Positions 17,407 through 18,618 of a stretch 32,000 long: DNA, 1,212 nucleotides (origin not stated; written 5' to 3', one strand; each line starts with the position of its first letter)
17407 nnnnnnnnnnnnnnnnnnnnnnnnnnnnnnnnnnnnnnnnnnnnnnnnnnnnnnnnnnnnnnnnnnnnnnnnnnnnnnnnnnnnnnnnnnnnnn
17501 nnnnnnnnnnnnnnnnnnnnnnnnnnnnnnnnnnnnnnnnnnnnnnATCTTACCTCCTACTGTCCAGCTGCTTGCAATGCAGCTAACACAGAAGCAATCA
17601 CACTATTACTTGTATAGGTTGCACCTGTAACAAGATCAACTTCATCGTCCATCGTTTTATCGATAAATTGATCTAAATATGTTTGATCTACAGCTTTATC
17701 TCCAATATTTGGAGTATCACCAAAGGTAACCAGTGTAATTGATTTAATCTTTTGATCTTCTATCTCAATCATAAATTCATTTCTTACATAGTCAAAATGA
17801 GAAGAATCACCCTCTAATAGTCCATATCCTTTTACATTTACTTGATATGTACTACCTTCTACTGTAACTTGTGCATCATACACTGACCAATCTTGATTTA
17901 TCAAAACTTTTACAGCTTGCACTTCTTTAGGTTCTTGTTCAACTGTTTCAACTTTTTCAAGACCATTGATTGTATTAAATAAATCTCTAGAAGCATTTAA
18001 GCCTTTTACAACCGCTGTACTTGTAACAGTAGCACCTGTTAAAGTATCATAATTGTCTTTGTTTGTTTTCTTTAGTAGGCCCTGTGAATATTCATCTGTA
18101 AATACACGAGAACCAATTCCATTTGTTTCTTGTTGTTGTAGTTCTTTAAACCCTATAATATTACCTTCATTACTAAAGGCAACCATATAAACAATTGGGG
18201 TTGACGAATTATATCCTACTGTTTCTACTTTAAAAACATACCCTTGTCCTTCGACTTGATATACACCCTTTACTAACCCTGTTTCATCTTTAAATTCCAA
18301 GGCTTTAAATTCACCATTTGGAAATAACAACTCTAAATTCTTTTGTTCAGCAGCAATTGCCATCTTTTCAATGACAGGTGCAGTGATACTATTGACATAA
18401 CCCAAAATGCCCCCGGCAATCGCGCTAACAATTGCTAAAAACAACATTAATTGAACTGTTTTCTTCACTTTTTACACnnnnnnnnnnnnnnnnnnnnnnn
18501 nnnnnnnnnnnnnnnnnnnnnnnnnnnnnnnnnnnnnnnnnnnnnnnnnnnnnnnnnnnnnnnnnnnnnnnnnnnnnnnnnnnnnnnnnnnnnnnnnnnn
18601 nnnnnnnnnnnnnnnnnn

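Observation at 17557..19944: Rnf operon in which RnfD and RnfG each carry an extra, mutually paralogous FMN-binding module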

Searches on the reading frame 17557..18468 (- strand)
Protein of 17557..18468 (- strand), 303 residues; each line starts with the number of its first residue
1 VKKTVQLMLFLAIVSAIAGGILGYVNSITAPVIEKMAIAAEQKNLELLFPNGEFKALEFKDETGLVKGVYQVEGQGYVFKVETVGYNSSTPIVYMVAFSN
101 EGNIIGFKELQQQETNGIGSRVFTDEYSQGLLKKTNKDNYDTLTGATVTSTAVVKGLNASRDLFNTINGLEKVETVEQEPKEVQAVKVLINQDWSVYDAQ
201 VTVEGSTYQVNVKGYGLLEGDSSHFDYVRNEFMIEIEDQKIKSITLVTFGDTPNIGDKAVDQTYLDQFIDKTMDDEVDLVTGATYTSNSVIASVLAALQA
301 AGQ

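Call 3: search_protein_families(library=pfam, proteins=[window:17557-18468:-], max_evalue=0.01)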
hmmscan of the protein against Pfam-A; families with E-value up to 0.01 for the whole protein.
window:17557-18468:- (303 aa): 1 family
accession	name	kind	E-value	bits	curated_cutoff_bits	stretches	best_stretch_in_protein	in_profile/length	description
PF04205.19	FMN_bind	-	6.5e-24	84.8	22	2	90-159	4-74/77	FMN-binding domain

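Call 34: search_protein_families(library=ncbifam, proteins=[window:17557-18468:-], max_evalue=0.01)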
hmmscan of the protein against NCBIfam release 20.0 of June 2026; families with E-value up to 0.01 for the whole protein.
window:17557-18468:- (303 aa): 6 families
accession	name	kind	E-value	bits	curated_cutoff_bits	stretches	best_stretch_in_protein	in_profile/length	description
TIGR01947.1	rnfG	subfamily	1.5e-20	74.1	102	1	9-164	2-185/187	RnfABCDGE type electron transport complex subunit G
NF045876.1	RnfG_DVU2794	exception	2e-19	69.9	205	2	1-168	1-183/190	RnfABCDGE type electron transport complex subunit G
NF041840.1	rnfG_Methano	equivalog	3.2e-14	52.9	230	2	2-160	6-180/189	Rnf electron transport complex subunit RnfG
NF002519.0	PRK01908.1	equivalog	6.7e-10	39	178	1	5-167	6-195/209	electron transport complex subunit RsxG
NF041941.1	lipo_FMN_PplA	exception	0.0027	16.9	325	0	113-152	113-152/302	extracellular electron transfer flavoprotein PplA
NF003746.0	PRK05346.1-1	equivalog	0.004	16.3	337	0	233-276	159-202/264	Na(+)-translocating NADH-quinone reductase subunit C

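Call 35: find_homologous_proteins(query=window:17557-18468:-, max_evalue=0.001)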
Query window:17557-18468:- (303 aa): 98 proteins with E <= 0.001 among 3110 candidates.
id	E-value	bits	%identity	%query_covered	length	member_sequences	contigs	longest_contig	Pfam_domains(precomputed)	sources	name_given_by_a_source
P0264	4.3e-187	638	99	100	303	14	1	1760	PF04205.20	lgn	-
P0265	1.2e-93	332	54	100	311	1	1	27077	PF04205.20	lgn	-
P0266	4.9e-93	330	54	95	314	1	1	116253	PF04205.20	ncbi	-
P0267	1.3e-88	315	52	99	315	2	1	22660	PF04205.20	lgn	-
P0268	2.4e-85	304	52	96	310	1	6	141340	PF04205.20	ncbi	-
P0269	6.5e-84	300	49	95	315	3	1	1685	PF04205.20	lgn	-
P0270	7.9e-84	300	50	96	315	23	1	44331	PF04205.20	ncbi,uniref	ncbi:FMN-binding protein [Anaerorhabdus sp.]|uniref:FMN-binding protein n=1 Tax=Anaerorhabdus sp. Ta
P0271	2.0e-83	298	50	95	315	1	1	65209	PF04205.20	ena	-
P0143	3.7e-83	297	50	98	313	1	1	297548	PF04205.20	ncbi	ncbi:MAG: FMN-binding protein [Anaerorhabdus sp.]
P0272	9.7e-83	296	43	99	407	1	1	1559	PF04205.20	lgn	-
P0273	1.2e-82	296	50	100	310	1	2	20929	PF04205.20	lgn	-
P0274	1.7e-76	275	44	99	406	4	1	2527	PF04205.20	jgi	-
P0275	1.5e-75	272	47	99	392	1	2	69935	PF04205.20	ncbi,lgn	-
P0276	1.9e-75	272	43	99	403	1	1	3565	PF04205.20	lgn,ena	-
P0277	7.2e-75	270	44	98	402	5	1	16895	PF04205.20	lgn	-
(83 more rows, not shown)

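Call 49: predict_structure(alignment_id=A3)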
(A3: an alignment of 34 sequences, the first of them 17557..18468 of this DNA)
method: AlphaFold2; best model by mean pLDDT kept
length: 303 residues; sequences in the alignment: 34
mean_pLDDT: 91.1   pTM: 0.65
mean pLDDT of the five models: 91.1, 89.7, 87.6, 85.6, 83.3
residues with pLDDT >= 90: 206; 70-90: 92; 50-70: 5; < 50: 0
segments of 3 or more residues with pLDDT < 50: none
pLDDT, mean of each block of 10 residues (from residue 1): 91 93 85 81 93 92 94 96 89 97 96 81 88 93 85 95 95 78 80 97 94 91 87 97 97 88 96 96 91 98 91
secondary structure, 60 per line:
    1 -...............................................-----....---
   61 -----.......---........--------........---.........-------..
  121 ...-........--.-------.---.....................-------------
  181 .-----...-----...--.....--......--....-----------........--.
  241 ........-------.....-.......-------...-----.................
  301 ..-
elements in order: H2-48 E54-57 E66-72 E76-83 E92-99 E103-111 H119-123 H125-132 H147-167 E187-189 E200-204 E207-212 H215-218 E230-237 E240-248 H256-260 H262-268 E276-278 H284-302

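Call 53: fold_search(model_id=the predicted structure, library=pdb)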
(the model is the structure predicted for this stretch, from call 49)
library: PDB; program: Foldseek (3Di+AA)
matches with E <= 10: 481; with E <= 0.001: 5
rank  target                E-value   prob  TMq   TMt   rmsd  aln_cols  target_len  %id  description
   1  9eri_G                2.3e-08  1.00  0.37  0.52   9.9       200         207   22  Cryo-EM structure of sodium pumping Rnf complex from Acetobacterium woodii bound to NADH (released 2025-03-05)
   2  7zc6_G                5.7e-07  1.00  0.36  0.55   9.4       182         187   28  Na+ - translocating ferredoxin: NAD+ reductase (Rnf) of C. tetanomorphum (released 2022-09-28)
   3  8rb8_G                9.0e-06  1.00  0.31  0.45   9.9       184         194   23  Cryo-EM structure of the NADH:ferredoxin oxidoreductase RNF from Azotobacter vinelandii, purified with 2-ME/TCEP, NADH (released 2024-06-26)
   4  8ahx_G                1.2e-05  1.00  0.30  0.43   9.9       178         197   23  Cryo-EM structure of the nitrogen-fixation associated NADH:ferredoxin oxidoreductase RNF from Azotobacter vinelandii (released 2023-11-01)
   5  8rb9_G                1.3e-05  1.00  0.30  0.44   9.9       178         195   23  Cryo-EM structure of the NADH:ferredoxin oxidoreductase RNF from Azotobacter vinelandii, NADH added (released 2024-06-26)
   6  8ow1_O                4.1e-03  0.33  0.14  0.17  17.4       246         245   11  Cryo-EM structure of the yeast Inner kinetochore bound to a CENP-A nucleosome. (released 2023-08-09)
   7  8evu_C                5.2e-03  1.00  0.31  0.37   8.9       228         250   16  Cryo EM structure of Vibrio cholerae NQR (released 2022-11-16)
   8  8a1y_C                7.3e-03  1.00  0.32  0.37  10.7       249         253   16  Sodium pumping NADH-quinone oxidoreductase with inhibitor HQNO (released 2023-06-14)
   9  7xk3_C                8.1e-03  1.00  0.34  0.40  10.1       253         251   15  Cryo-EM structure of Na+-pumping NADH-ubiquinone oxidoreductase from Vibrio cholerae, state 1 (released 2022-07-20)
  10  3lwx                  8.6e-03  1.00  0.25  0.37   4.6       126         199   21  Crystal structure of Na(+)-translocating NADH-quinone reductase subunit C (YP_001302508.1) from Parabacteroides distason (released 2010-03-31)
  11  4u9s                  1.1e-02  1.00  0.26  0.34   5.8       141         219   19  Crystal structure of NqrC from Vibrio cholerae (released 2014-12-03)
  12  8a1u_C                1.2e-02  1.00  0.33  0.39   8.9       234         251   15  Sodium pumping NADH-quinone oxidoreductase with substrates NADH and Q2 (released 2023-09-20)
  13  8ad0_C                1.6e-02  1.00  0.34  0.40   8.8       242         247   15  X-ray structure of Na+-NQR from Vibrio cholerae in different conformation at 3.1 A (released 2023-07-12)
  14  8p2b_B                1.7e-02  1.00  0.24  0.81   2.1        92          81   29  Crystal structure of CbFMN4 domain 1 (released 2023-07-19)
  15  8ovw_O                1.9e-02  0.21  0.16  0.19  18.6       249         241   12  Cryo-EM structure of CBF1-CCAN bound topologically to centromeric DNA (released 2023-08-09)
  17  8p2b_A                3.3e-02  1.00  0.25  0.84   1.9        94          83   29  Crystal structure of CbFMN4 domain 1 (released 2023-07-19)
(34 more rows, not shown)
